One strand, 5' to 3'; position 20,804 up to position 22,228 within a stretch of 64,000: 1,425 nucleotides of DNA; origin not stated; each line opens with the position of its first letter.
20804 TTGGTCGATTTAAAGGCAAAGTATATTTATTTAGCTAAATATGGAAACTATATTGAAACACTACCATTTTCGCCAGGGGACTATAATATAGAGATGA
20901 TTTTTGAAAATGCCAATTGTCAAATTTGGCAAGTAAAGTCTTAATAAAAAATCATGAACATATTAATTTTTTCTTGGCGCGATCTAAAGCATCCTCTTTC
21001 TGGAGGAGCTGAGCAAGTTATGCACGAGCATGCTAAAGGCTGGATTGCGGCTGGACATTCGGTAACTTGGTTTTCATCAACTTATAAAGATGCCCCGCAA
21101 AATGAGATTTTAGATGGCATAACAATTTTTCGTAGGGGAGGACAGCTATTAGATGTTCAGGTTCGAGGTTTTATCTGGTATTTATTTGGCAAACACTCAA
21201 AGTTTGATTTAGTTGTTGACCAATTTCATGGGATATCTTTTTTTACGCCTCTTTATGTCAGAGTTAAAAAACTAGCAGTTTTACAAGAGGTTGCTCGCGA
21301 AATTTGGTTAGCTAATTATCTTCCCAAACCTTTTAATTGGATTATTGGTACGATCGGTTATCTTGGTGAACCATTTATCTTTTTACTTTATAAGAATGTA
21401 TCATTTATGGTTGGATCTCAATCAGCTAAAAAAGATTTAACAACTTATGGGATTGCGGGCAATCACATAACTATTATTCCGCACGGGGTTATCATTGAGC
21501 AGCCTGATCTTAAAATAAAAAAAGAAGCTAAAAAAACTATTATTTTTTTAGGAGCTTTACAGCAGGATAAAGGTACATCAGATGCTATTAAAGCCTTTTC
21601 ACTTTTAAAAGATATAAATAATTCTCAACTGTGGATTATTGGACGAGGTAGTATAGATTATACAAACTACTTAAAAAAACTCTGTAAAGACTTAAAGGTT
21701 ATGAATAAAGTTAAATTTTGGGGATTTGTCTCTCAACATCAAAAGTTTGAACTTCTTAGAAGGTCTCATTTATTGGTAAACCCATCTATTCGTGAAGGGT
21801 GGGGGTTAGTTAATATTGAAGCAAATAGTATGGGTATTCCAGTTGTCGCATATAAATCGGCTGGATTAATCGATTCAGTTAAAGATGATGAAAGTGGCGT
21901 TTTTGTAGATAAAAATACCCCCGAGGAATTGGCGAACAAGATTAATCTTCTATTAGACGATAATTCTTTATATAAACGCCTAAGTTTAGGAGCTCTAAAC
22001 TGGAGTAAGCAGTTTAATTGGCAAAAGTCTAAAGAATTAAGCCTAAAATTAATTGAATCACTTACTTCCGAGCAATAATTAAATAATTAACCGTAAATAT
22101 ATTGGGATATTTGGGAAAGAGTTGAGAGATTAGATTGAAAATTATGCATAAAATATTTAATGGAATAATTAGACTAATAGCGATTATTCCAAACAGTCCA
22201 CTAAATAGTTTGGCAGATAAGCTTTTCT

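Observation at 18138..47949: Three polyprenyl-phosphate sugar synthases point to lipid-linked monosaccharide donors feeding the GT-C enzymes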

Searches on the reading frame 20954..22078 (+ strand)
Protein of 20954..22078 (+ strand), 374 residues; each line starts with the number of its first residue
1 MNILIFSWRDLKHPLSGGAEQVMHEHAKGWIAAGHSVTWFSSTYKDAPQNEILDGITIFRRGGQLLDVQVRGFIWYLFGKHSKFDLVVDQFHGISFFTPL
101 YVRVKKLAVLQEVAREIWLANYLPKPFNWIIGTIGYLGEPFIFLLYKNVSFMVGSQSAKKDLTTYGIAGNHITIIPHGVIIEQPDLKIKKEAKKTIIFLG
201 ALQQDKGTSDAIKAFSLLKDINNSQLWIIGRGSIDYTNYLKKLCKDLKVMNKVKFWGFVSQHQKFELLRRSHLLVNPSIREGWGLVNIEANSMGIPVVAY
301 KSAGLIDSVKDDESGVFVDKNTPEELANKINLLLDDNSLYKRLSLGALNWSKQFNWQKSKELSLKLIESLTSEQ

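Call 62: search_protein_families(library=ncbifam, proteins=[window:20954-22078:+], max_evalue=0.001)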
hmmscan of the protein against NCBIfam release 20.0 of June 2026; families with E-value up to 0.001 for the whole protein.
window:20954-22078:+ (374 aa): 34 families (the best 25 are shown)
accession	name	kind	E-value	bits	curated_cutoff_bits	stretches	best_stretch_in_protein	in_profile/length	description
TIGR03449.1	mycothiol_MshA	equivalog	4.5e-24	85.1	462.5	1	191-366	218-399/406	D-inositol-3-phosphate glycosyltransferase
NF041876.1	EPS_EpsE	equivalog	1.1e-23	84.1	400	1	186-345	207-370/389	exopolysaccharide biosynthesis GT4 family glycosyltransferase EpsE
NF046085.1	XrtY_assoc_Gly1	equivalog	1.9e-23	82.9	400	1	146-342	159-355/387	XrtY-associated glycosyltransferase XYAG1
TIGR04157.1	glyco_rSAM_CFB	subfamily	2.5e-21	76.2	400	1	164-318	187-348/406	TIGR04157 family glycosyltransferase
NF041010.1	glycosy_Agl16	equivalog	1.5e-20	73.4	575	1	146-361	131-342/352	glycosylation protein Agl16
TIGR03999.1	thiol_BshA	equivalog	1.2e-19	70.5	273.7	1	190-358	196-361/375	N-acetyl-alpha-D-glucosaminyl L-malate synthase BshA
NF047880.1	glyco_SdgA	exception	1.3e-18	66.8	800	1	151-357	272-477/488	serine-aspartate repeat adhesin O-glycosyltransferase SdgA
TIGR04047.1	MSMEG_0565_glyc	hypoth_equivalog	3.5e-18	65.9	259.85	1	190-364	190-368/373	MSMEG_0565 family glycosyltransferase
NF050056.1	ProtGlycPglH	equivalog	3.4e-16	59.3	600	1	189-370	175-353/354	GalNAc-alpha-(1->4)-GalNAc-alpha-(1->3)-diNAcBac-PP-undecaprenol alpha-1,4-N-acetyl-D-galactosaminyltransferase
NF050063.1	ProtGlycPglJ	equivalog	7.1e-15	55.1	500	1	141-359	137-355/363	N-acetylgalactosamine-N,N'-diacetylbacillosaminyl-diphospho-undecaprenol 4-alpha-N-acetylgalactosaminyltransferase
NF007396.0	PRK09922.1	equivalog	1.9e-14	53.3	385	1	155-341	143-331/361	lipopolysaccharide 1,6-galactosyltransferase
TIGR02149.1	glgA_Coryne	subfamily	2.3e-14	53.3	302.4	1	191-365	202-385/391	glycogen synthase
NF038295.1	EPS_HpsP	equivalog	3.9e-14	52.4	550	1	164-359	171-376/388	hormogonium polysaccharide biosynthesis glycosyltransferase HpsP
NF038229.1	Glyco4_Geo_Pelo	equivalog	7.4e-14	51.5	400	1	169-367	132-333/338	GPMC system family 4 glycosyltransferase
NF047881.1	glyco_SdgB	exception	1.7e-13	50.1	800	1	153-355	280-481/496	serine-aspartate repeat adhesin O-glycosyltransferase SdgB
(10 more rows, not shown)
